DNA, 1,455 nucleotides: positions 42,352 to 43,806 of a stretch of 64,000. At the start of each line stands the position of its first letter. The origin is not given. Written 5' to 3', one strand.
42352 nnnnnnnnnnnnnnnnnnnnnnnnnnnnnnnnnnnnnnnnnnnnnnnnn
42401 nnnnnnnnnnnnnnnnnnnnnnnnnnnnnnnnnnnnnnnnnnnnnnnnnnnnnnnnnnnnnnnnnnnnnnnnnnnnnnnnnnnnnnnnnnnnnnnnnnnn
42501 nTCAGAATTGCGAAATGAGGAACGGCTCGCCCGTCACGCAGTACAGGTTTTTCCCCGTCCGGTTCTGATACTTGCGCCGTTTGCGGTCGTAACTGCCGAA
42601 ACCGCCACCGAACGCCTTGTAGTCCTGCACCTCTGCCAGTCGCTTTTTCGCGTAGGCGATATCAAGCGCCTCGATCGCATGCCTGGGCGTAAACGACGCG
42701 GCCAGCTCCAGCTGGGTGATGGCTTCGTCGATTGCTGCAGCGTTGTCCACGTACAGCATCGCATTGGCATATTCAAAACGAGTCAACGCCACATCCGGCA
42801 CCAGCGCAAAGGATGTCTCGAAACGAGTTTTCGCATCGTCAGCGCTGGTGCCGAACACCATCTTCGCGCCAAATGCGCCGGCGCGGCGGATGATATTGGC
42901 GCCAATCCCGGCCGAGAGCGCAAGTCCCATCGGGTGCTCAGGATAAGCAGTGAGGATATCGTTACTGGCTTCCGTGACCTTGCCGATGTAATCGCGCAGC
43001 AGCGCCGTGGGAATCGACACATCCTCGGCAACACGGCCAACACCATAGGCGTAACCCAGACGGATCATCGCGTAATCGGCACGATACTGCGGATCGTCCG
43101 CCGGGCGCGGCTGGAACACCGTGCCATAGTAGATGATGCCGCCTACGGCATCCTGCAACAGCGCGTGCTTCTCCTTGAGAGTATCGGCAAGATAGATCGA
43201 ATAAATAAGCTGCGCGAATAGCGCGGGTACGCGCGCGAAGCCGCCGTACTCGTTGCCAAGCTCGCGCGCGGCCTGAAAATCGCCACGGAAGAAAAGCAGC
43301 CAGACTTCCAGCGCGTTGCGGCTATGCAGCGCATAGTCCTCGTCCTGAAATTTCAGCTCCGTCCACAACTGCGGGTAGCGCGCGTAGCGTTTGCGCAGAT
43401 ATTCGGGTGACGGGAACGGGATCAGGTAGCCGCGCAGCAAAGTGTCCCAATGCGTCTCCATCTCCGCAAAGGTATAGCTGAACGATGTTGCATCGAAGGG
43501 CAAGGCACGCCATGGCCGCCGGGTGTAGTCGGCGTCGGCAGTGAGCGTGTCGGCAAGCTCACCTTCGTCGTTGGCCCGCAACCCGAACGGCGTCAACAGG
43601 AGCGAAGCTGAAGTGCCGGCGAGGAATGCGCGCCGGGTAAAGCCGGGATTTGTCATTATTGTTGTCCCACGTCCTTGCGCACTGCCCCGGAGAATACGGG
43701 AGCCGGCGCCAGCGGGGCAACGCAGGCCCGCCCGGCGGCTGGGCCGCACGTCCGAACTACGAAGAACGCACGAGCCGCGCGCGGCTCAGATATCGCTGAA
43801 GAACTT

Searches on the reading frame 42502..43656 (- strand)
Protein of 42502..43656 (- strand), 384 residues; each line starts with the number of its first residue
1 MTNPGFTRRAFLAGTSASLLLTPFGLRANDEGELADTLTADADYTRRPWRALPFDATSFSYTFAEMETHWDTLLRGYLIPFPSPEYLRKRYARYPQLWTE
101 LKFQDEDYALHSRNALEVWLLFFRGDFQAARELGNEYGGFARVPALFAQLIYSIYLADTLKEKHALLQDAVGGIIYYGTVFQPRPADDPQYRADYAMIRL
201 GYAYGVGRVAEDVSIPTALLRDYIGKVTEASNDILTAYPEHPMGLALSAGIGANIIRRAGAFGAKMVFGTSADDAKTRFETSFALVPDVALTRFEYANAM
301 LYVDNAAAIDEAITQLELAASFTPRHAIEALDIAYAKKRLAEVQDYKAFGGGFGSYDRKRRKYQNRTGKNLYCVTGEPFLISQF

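Call 3: search_protein_families(library=pfam, proteins=[window:42502-43656:-], max_evalue=1)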
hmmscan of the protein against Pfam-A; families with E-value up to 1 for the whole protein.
window:42502-43656:- (384 aa): 0 families

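Call 4: search_protein_families(library=ncbifam, proteins=[window:42502-43656:-], max_evalue=1)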
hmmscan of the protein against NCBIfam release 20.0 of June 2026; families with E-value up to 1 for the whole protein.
window:42502-43656:- (384 aa): 0 families

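Call 5: find_homologous_proteins(query=window:42502-43656:-)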
Query window:42502-43656:- (384 aa): 35 proteins with E <= 0.001 among 8000 candidates.
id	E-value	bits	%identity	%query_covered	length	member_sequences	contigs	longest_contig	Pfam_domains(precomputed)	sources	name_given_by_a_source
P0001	7.6e-256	866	100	100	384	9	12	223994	-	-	-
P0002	2.0e-213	727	82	100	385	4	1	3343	-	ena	-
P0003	2.4e-213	726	82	100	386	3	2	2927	-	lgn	-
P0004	1.3e-212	724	82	100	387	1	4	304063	-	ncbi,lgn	ncbi:MAG: hypothetical protein ACOY3X_08180 [Pseudomonadota bacterium]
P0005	9.0e-212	721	80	100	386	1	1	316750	-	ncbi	ncbi:MAG: hypothetical protein ACOY33_09170 [Pseudomonadota bacterium]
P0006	7.1e-210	715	80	100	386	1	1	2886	-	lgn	-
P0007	3.4e-207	706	80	100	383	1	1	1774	-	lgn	-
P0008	3.9e-200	683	78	100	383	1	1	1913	-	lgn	-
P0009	7.2e-199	679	77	100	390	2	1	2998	-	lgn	-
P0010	1.2e-198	678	77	100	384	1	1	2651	-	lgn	-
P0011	5.5e-198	676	76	100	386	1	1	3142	-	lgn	-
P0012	1.1e-197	675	76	100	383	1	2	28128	-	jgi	jgi:hypothetical protein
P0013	1.2e-194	665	76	100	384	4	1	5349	-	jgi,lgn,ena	-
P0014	2.3e-194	664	76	100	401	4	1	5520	-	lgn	-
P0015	2.1e-192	657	75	99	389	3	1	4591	-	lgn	-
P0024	1.4e-96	342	46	87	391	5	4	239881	-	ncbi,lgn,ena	-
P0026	2.5e-90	322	44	91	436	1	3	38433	-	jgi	jgi:hypothetical protein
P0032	4.8e-75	271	40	90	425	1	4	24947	-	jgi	jgi:tetratricopeptide (TPR) repeat protein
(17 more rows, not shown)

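Call 7: find_encoding_contigs(protein=P0024, flank=6000, max_places=3)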
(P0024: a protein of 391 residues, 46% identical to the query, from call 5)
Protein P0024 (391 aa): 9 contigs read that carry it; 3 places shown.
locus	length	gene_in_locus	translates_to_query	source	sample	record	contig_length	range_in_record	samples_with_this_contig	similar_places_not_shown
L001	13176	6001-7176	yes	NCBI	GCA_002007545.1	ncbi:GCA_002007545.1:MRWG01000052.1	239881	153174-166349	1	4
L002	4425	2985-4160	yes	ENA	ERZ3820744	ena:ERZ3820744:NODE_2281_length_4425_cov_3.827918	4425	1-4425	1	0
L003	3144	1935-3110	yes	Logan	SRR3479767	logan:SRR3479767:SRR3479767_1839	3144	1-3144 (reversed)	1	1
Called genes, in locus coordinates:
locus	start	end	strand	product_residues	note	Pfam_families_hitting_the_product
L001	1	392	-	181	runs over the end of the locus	PF06271:RDD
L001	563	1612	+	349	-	PF03444:WHD_HrcA (weak), PF01628:HrcA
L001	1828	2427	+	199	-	PF01025:GrpE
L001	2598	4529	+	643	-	PF00012:HSP70, PF06723:MreB_Mbl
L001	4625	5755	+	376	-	-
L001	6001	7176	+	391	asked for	-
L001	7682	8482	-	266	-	PF01113:DapB_N, PF05173:DapB_C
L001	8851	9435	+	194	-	PF14437:MafB19-deam (weak), PF00383:dCMP_cyt_deam_1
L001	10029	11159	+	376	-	PF00988:CPSase_sm_chain, PF00117:GATase, PF07722:Peptidase_C26 (faint)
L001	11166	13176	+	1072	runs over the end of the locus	PF25596:CPSase_L_D1, PF02786:CPSase_L_D2, PF02787:CPSase_L_D3, PF25596:CPSase_L_D1, PF02222:ATP-grasp, PF02786:CPSase_L_D2, PF07478:Dala_Dala_lig_C, PF02142:MGS, +3 more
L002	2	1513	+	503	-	?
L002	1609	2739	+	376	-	-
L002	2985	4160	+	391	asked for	-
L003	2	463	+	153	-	?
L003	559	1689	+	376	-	-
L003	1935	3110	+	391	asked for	-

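Call 8: find_encoding_contigs(protein=P0032, flank=6000, max_places=3)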
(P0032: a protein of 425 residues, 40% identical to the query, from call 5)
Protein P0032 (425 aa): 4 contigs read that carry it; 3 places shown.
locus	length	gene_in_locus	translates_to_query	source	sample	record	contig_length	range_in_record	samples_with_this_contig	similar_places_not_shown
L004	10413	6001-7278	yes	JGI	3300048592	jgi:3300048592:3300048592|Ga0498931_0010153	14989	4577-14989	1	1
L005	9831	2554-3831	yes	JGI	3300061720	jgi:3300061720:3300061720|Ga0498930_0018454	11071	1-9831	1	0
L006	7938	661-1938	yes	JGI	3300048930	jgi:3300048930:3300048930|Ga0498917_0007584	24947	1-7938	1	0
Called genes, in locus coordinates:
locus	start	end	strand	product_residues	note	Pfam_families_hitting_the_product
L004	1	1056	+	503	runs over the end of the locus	-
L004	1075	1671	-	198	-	PF00881:Nitroreductase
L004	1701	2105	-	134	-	PF07291:MauE (weak), PF07681:DoxX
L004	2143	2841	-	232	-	PF02678:Pirin, PF07883:Cupin_2 (weak), PF17954:Pirin_C_2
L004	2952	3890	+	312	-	PF00126:HTH_1, PF03466:LysR_substrate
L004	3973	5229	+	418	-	-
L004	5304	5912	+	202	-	PF12917:YfbR-like, PF13023:HD_3, PF01966:HD (weak)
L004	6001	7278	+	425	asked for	-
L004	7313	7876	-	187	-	PF01844:HNH, PF13395:HNH_4, PF14279:HNH_5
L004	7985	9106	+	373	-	PF19582:AdeT1_2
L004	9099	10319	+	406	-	PF13679:Methyltransf_32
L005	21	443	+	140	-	PF03466:LysR_substrate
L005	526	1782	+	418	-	-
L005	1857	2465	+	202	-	PF12917:YfbR-like, PF13023:HD_3, PF01966:HD (weak)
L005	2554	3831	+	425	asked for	-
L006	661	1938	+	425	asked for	-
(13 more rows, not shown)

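Call 9: find_encoding_contigs(protein=P0026, flank=6000, max_places=3)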
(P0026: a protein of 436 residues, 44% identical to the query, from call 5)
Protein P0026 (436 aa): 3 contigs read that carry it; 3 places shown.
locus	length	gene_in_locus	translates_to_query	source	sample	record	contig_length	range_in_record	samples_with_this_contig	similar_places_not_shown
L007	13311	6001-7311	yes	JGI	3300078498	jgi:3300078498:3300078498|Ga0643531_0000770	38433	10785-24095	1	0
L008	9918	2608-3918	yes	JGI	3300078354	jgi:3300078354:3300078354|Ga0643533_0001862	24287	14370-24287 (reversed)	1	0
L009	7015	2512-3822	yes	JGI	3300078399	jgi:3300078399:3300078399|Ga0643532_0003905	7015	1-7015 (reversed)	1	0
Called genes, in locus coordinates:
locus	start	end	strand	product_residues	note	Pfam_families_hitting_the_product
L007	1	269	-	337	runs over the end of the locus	PF05982:Sbt_1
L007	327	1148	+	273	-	PF00378:ECH_1, PF16113:ECH_2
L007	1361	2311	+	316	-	PF01152:Bac_globin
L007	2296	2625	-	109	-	-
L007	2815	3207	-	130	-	PF09864:MliC (weak)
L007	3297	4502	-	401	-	PF02770:Acyl-CoA_dh_M, PF00441:Acyl-CoA_dh_1, PF08028:Acyl-CoA_dh_2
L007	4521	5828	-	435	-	PF02771:Acyl-CoA_dh_N, PF02770:Acyl-CoA_dh_M, PF00441:Acyl-CoA_dh_1, PF08028:Acyl-CoA_dh_2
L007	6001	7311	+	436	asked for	-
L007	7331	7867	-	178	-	PF13505:OMP_b-brl (weak)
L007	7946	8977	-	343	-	PF01594:AI-2E_transport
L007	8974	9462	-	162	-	PF00027:cNMP_binding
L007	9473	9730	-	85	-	PF09360:zf-CDGSH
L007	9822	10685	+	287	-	PF13444:Acetyltransf_5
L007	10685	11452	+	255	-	PF01553:Acyltransferase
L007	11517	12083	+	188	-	PF08207:EFP_N (weak), PF01132:EFP, PF09285:Elong-fact-P_C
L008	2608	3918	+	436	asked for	-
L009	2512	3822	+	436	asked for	-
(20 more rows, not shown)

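Call 11: find_encoding_contigs(protein=P0004, flank=6000, max_places=2)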
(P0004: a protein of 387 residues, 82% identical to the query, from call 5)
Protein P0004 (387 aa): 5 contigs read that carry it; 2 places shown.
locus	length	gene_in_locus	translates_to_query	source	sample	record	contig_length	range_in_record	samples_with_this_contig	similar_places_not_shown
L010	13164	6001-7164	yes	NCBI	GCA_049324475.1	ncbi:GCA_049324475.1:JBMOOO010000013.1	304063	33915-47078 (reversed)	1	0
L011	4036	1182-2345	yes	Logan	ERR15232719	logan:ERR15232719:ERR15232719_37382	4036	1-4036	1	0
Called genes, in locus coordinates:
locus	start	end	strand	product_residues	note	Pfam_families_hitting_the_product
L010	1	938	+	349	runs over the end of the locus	PF01628:HrcA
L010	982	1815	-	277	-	PF10118:Metal_hydrol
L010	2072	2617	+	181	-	PF01025:GrpE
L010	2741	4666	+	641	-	PF00012:HSP70, PF06723:MreB_Mbl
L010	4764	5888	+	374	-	PF00226:DnaJ, PF01556:DnaJ_C, PF15777:Anti-TRAP (faint), PF00684:DnaJ_CXXCXGXG, PF27439:DnaJ_C_2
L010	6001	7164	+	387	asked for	-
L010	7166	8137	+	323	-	PF00561:Abhydrolase_1, PF12146:Hydrolase_4, PF12697:Abhydrolase_6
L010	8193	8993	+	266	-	PF01113:DapB_N, PF05173:DapB_C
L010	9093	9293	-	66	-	-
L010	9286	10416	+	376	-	PF00988:CPSase_sm_chain, PF00117:GATase, PF07722:Peptidase_C26 (faint)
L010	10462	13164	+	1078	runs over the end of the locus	PF25596:CPSase_L_D1, PF02786:CPSase_L_D2, PF02787:CPSase_L_D3, PF25596:CPSase_L_D1, PF02655:ATP-grasp_3 (weak), PF02786:CPSase_L_D2, PF02222:ATP-grasp, PF02142:MGS, +5 more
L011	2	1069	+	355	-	?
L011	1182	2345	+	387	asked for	-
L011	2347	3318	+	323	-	PF00561:Abhydrolase_1, PF12146:Hydrolase_4, PF12697:Abhydrolase_6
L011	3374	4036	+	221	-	?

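Call 15: search_solved_structures(query=window:42502-43656:-, max_evalue=10)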
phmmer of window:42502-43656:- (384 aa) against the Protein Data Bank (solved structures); distinct sequences matched with E-value up to 10: 2.
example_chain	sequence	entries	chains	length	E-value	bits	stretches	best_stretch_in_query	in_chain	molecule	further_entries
9fq7_2S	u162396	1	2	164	0.26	13.8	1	218-265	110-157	DUF6827 domain-containing protein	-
9fzl_2S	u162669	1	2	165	0.26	13.7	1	218-265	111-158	DUF6827 domain-containing protein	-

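Call 16: find_related_loci(query=window:42502-43656:-, collection=genome_contigs, flank=8000)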
Query window:42502-43656:- (384 aa) in genome_contigs; peptide patterns used: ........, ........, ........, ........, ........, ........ (x = any residue, [..] = any of these).
148 stretches matched a pattern; 3 encode a relative of the query (tblastn E <= 1e-3); 3 distinct loci.
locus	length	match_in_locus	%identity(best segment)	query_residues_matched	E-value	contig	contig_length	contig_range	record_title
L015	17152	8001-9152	97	1-384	0e+0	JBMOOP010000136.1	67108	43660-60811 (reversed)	MAG: Pseudomonadota bacterium isolate Betzabe_MAG105 MAG105_136, whole genome shotgun sequence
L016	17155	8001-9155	80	1-383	0e+0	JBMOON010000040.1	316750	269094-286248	MAG: Pseudomonadota bacterium isolate Betzabe_MAG103 MAG103_40, whole genome shotgun sequence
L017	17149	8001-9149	83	1-383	0e+0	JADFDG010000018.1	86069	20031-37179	MAG: Gammaproteobacteria bacterium isolate QR_Bin.12 NODE_18_length_86069_cov_151.727, whole genome shotgun sequence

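Call 31: predict_structure(alignment_id=A1)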
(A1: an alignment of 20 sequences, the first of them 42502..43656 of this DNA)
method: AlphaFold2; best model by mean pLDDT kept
length: 384 residues; sequences in the alignment: 20
mean_pLDDT: 85.6   pTM: 0.84
mean pLDDT of the five models: 85.6, 85.1, 84.1, 83.8, 82.8
residues with pLDDT >= 90: 237; 70-90: 105; 50-70: 6; < 50: 36
segments of 3 or more residues with pLDDT < 50: 1-7, 13-39
pLDDT, mean of each block of 10 residues (from residue 1): 43 44 31 37 84 90 96 92 92 84 83 96 97 93 94 96 93 84 73 88 92 86 89 91 95 88 78 90 96 96 91 98 96 98 96 92 93 96 89
secondary structure, 60 per line:
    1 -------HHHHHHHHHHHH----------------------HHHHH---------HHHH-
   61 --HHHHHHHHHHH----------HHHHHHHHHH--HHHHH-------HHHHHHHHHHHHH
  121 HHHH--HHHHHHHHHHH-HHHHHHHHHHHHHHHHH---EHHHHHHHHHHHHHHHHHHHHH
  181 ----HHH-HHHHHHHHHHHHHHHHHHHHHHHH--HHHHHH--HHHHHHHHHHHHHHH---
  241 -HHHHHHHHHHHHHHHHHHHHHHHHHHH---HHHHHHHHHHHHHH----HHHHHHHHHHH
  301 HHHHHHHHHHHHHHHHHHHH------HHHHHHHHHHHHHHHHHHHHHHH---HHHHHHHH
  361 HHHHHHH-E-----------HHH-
elements in order: H8-19 H42-46 H56-59 H63-73 H84-93 H96-100 H108-124 H127-137 H139-155 H160-180 H189-212 H215-220 H223-237 H242-268 H272-285 H290-320 H327-349 H353-367

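Call 33: fold_search(model_id=the predicted structure, library=pdb)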
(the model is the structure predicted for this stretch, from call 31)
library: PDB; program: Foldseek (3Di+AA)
matches with E <= 10: 1019; with E <= 0.001: 0
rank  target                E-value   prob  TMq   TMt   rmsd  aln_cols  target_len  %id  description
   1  3lca_A                3.0e-03  1.00  0.32  0.27  14.7       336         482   13  Structure of Tom71 complexed with Hsp70 Ssa1 C terminal tail indicating conformational plasticity (released 2010-12-22)
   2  7cc7                  4.4e-03  1.00  0.38  0.60   8.8       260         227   16  Tetratricopeptide repeat (TPR) domain of protein tyrosine phosphatase-interacting protein 51 (PTPIP51) (released 2021-01-20)
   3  7t1s_B                7.3e-03  1.00  0.41  0.63   7.4       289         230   12  Crystal structure of a bacterial sterol transporter (released 2022-12-14)
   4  9pkq_B                1.3e-02  0.99  0.31  0.26  14.6       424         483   12  Structure of the cytoplasmic domain of unliganded human Tom70, open and closed conformations (released 2026-03-18)
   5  2pl2_A                1.4e-02  1.00  0.39  0.69   4.8       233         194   15  Crystal structure of TTC0263: a thermophilic TPR protein in Thermus thermophilus HB27 (released 2008-03-04)
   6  7kdt_A                1.8e-02  0.91  0.25  0.22  13.2       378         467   12  Human Tom70 in complex with SARS CoV2 Orf9b (released 2020-10-21)
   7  3fp2_A                2.2e-02  0.99  0.32  0.27  16.3       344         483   12  Crystal structure of Tom71 complexed with Hsp82 C-terminal fragment (released 2009-07-28)
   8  7dhg_C                2.3e-02  0.91  0.23  0.20  13.9       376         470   11  Crystal structure of SARS-CoV-2 Orf9b complex with human TOM70 (released 2021-05-12)
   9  9gzg_A                2.9e-02  1.00  0.26  0.58   7.4       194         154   16  Crystal structure of CTPR4E4 mutant (released 2025-10-15)
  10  3fp3                  3.1e-02  0.99  0.32  0.26  14.1       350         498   13  Crystal structure of Tom71 (released 2009-07-28)
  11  4gyy_A                3.3e-02  1.00  0.35  0.21   9.4       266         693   10  Crystal structure of human O-GlcNAc Transferase with UDP-5SGlcNAc and a peptide substrate (released 2012-10-31)
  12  8chy                  3.5e-02  0.96  0.23  0.30  13.8       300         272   15  Crystal structure of an 8-repeat consensus TPR superhelix with Zinc. (released 2024-02-21)
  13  4r7s                  4.3e-02  0.98  0.25  0.34   9.7       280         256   11  Crystal structure of a tetratricopeptide repeat protein (PARMER_03812) from Parabacteroides merdae ATCC 43184 at 2.39 A  (released 2014-10-01)
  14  2c0m_A                4.6e-02  0.97  0.29  0.36  13.9       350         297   14  apo form of the TPR domain of the pex5p receptor (released 2006-11-15)
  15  6tka_AAA              5.1e-02  1.00  0.33  0.20   7.3       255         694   12  Crystal structure of human O-GlcNAc transferase bound to substrate 7 and a peptide from HCF-1 pro-repeat 2 (11-26) (released 2020-03-04)
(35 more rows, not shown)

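Call 49: search_protein_representatives(alignment_id=A1)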
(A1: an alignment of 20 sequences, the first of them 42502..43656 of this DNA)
Query: 20 sequences, 397 profile positions. Proteins with E-value up to 0.001 (for the whole library): 600; up to 1e-10: 245; up to 1e-30: 58. The best 150 are listed.
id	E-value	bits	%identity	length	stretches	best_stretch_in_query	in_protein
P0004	9.0e-185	630.4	-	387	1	4-396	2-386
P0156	1.3e-164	564.0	-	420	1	16-395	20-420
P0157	5.7e-164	562.0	-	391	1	12-395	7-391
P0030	1.7e-162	557.1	-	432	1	14-395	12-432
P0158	2.2e-161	553.5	-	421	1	11-395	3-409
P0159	2.4e-139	480.9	-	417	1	13-393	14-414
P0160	7.6e-129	446.3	-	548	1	31-395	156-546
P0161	3.7e-127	440.8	-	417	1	12-394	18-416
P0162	1.4e-117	409.2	-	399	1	14-387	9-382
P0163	5.6e-116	403.9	-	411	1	18-392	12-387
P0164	2.4e-114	398.6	-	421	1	14-396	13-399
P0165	1.0e-105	370.2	-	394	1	13-395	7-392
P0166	5.6e-104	364.4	-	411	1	5-393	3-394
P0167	2.4e-70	253.7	-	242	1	17-237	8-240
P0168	2.4e-69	250.4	-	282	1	131-393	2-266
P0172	8.9e-55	202.4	-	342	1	57-372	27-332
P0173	6.0e-49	183.2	-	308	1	63-353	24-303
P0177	9.8e-47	175.9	-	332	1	60-346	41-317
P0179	9.8e-43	162.8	-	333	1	60-350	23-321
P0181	5.6e-41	157.0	-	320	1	62-353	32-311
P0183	5.4e-39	150.5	-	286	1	64-352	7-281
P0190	2.1e-36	141.9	-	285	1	60-350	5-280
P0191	2.6e-36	141.6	-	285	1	61-350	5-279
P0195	1.1e-33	133.0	-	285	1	61-350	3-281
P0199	3.2e-33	131.5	-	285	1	60-351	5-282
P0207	9.2e-32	126.6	-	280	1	61-350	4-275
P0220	1.1e-27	113.3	-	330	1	59-366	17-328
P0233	9.6e-24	100.2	-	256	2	130-350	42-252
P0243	4.9e-22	94.6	-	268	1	123-353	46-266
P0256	3.7e-20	88.4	-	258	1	129-351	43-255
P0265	3.2e-19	85.3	-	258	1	128-356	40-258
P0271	1.1e-18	83.6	-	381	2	117-345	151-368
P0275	2.9e-18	82.2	-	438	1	69-357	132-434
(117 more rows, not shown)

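Call 50: search_protein_families(library=pfam, proteins=[P0160, P0172, P0177, P0181, P0190, P0195, P0220, P0256, P0271, P0275], max_evalue=0.1)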
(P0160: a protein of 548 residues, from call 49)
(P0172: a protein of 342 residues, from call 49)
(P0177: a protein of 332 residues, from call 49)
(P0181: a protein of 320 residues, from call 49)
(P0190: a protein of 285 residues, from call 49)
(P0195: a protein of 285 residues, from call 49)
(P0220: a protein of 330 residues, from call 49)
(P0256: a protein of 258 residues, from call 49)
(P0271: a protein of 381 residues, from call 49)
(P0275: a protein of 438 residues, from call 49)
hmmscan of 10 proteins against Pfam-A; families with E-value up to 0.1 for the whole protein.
P0160 (548 aa): 0 families

P0172 (342 aa): 1 family
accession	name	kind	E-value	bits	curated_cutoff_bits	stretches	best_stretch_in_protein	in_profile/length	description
PF04783.17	DUF630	-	0.056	14.1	27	0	249-272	22-45/59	Protein of unknown function (DUF630)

P0177 (332 aa): 3 families
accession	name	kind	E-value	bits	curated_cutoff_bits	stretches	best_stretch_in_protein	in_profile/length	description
PF23914.1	TPR_CcmH_CycH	-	0.0047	17.2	42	1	247-310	56-120/158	Cytochrome c-type biogenesis protein H TPR domain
PF04206.17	MtrE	-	0.015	15.1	26.6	1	220-269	148-197/271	Tetrahydromethanopterin S-methyltransferase, subunit E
PF13414.12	TPR_11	-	0.034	14.3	26.8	0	257-273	11-27/42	TPR repeat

P0181 (320 aa): 3 families
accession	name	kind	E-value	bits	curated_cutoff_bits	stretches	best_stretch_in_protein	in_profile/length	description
PF23914.1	TPR_CcmH_CycH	-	0.00059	20.1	42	1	206-318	43-140/158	Cytochrome c-type biogenesis protein H TPR domain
PF13428.12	TPR_14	-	0.015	16.4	23.5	0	277-307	14-42/44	Tetratricopeptide repeat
PF13414.12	TPR_11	-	0.027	14.6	26.8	1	277-298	7-28/42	TPR repeat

P0190 (285 aa): 5 families
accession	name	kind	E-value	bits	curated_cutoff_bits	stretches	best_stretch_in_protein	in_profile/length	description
PF23914.1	TPR_CcmH_CycH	-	0.00033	21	42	1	215-271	66-122/158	Cytochrome c-type biogenesis protein H TPR domain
PF13431.12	TPR_17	-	0.0018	18.8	24.4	0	221-241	1-21/34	Tetratricopeptide repeat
PF13428.12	TPR_14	-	0.0092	17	23.5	0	206-240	8-42/44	Tetratricopeptide repeat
PF00515.34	TPR_1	-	0.078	13.3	27.8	0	216-231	18-33/34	Tetratricopeptide repeat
PF14559.12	TPR_19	-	0.094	13.5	25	0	217-243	9-35/68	Tetratricopeptide repeat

P0195 (285 aa): 0 families

P0220 (330 aa): 1 family
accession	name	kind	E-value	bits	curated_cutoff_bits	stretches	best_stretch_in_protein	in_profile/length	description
PF19277.4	GPAT_C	-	0.08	12.6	25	0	275-320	289-337/344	Glycerol-3-phosphate acyltransferase C-terminal region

P0256 (258 aa): 6 families
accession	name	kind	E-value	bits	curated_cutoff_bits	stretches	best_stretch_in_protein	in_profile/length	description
PF13414.12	TPR_11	-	1.6e-05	25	26.8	0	190-218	11-39/42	TPR repeat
PF13432.12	TPR_16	-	0.016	16.1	32.7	1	188-244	12-65/65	Tetratricopeptide repeat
PF00515.34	TPR_1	-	0.016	15.4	27.8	0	226-242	17-33/34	Tetratricopeptide repeat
PF16785.10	SMBP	-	0.049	14.2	29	1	152-215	16-79/111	Small metal-binding protein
PF13431.12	TPR_17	-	0.062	14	24.4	0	112-130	12-30/34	Tetratricopeptide repeat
PF13428.12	TPR_14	-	0.068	14.3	23.5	0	224-244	15-35/44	Tetratricopeptide repeat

P0271 (381 aa): 0 families

P0275 (438 aa): 2 families
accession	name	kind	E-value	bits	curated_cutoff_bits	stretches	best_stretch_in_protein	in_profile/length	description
PF12796.13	Ank_2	-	0.0014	19.6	27.3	1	64-125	30-82/90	Ankyrin repeats (3 copies)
PF13606.12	Ank_3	-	0.013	16.4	22.3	0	102-127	1-24/30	Ankyrin repeat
